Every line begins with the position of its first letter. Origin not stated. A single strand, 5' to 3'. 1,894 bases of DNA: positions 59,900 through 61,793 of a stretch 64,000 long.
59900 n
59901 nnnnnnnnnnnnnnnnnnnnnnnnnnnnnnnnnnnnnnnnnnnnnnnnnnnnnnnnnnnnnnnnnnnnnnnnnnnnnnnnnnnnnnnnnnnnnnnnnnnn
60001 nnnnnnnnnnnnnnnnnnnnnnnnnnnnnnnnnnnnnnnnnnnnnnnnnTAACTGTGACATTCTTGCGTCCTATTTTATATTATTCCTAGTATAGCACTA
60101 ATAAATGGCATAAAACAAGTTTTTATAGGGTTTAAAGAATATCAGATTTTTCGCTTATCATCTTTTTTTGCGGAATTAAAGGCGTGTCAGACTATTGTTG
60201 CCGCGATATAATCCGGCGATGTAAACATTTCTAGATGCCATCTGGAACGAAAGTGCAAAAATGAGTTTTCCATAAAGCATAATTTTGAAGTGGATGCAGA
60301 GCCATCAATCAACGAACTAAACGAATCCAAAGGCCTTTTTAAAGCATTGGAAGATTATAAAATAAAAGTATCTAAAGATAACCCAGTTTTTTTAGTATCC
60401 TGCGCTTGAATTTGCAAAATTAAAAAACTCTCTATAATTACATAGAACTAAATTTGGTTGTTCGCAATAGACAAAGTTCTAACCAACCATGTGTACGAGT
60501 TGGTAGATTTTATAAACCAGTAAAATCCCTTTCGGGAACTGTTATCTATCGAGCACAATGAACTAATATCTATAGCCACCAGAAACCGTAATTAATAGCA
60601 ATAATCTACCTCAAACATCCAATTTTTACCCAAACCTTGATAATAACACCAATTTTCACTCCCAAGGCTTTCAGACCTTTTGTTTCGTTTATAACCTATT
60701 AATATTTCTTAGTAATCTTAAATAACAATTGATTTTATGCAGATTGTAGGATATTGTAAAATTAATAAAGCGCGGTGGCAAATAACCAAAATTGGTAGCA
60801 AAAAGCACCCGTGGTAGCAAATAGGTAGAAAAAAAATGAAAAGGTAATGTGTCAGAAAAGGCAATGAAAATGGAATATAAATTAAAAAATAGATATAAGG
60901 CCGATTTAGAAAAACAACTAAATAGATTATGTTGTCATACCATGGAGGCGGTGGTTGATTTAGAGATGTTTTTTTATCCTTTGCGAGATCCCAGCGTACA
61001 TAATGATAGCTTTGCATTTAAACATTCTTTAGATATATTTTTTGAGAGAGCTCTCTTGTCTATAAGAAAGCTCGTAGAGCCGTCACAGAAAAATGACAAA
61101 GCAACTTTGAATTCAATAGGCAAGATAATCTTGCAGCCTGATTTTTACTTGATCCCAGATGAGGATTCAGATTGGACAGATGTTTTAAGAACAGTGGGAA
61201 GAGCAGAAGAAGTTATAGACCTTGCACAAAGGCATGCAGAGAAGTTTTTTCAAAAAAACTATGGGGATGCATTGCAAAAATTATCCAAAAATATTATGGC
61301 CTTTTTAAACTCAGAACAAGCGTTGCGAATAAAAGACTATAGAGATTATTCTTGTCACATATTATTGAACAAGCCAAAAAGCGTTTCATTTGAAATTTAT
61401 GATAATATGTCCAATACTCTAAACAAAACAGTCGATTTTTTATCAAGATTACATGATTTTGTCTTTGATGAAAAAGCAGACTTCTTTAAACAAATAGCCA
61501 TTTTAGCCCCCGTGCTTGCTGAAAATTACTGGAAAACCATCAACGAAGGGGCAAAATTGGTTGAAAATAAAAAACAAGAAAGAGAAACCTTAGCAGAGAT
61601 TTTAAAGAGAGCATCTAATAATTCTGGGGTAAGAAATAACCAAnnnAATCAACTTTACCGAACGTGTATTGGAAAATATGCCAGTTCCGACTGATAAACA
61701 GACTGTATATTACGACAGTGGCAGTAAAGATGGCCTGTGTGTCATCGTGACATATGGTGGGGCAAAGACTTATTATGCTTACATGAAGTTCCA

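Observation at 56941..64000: AT-rich defense island: MmeI-like Type IIG enzyme, HEPN-motif protein, decayed P4 integrase and SIR2 system, adjacent to the virB3-virB4 locus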

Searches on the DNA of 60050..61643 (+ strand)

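Call 93: search_rna_families(source=window, start=60050, end=60900, threshold=evalue, max_evalue=10, show_alignments=3)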
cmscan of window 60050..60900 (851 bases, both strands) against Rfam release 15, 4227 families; matches with E-value up to 10: 1.
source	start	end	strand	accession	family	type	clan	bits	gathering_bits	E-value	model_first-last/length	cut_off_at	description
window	60327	60371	+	RF00032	Histone3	Cis-reg;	-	12.2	34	8.4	1-46/46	no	Histone 3' UTR stem-loop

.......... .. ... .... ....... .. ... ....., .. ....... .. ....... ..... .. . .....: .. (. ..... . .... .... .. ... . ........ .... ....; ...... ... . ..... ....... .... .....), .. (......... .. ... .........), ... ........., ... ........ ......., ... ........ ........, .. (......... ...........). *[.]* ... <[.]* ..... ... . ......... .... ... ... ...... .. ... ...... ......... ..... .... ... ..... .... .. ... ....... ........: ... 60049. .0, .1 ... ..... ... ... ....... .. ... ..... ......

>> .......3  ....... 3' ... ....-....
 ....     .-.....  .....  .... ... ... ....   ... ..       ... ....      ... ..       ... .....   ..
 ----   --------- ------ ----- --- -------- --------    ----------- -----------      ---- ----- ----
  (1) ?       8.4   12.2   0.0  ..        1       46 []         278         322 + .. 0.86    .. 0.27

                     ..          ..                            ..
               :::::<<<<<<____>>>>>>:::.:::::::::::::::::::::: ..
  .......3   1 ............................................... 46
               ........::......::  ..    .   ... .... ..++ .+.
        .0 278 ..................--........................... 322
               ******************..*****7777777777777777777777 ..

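Call 94: search_rna_families(source=L015, start=1, end=400, threshold=evalue, max_evalue=10, show_alignments=3)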
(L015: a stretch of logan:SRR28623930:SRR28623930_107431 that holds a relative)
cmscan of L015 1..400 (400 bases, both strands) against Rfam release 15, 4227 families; matches with E-value up to 10: 2.
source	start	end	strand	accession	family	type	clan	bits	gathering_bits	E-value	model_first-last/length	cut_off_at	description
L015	180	275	+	RF01202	sn2991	Gene; snRNA; snoRNA; CD-box;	-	15.5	60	5.9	1-98/98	no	Small nucleolar RNA sn2991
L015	1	45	-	RF00005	tRNA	Gene; tRNA;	CL00001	14.5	29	3.6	1-54/71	3'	tRNA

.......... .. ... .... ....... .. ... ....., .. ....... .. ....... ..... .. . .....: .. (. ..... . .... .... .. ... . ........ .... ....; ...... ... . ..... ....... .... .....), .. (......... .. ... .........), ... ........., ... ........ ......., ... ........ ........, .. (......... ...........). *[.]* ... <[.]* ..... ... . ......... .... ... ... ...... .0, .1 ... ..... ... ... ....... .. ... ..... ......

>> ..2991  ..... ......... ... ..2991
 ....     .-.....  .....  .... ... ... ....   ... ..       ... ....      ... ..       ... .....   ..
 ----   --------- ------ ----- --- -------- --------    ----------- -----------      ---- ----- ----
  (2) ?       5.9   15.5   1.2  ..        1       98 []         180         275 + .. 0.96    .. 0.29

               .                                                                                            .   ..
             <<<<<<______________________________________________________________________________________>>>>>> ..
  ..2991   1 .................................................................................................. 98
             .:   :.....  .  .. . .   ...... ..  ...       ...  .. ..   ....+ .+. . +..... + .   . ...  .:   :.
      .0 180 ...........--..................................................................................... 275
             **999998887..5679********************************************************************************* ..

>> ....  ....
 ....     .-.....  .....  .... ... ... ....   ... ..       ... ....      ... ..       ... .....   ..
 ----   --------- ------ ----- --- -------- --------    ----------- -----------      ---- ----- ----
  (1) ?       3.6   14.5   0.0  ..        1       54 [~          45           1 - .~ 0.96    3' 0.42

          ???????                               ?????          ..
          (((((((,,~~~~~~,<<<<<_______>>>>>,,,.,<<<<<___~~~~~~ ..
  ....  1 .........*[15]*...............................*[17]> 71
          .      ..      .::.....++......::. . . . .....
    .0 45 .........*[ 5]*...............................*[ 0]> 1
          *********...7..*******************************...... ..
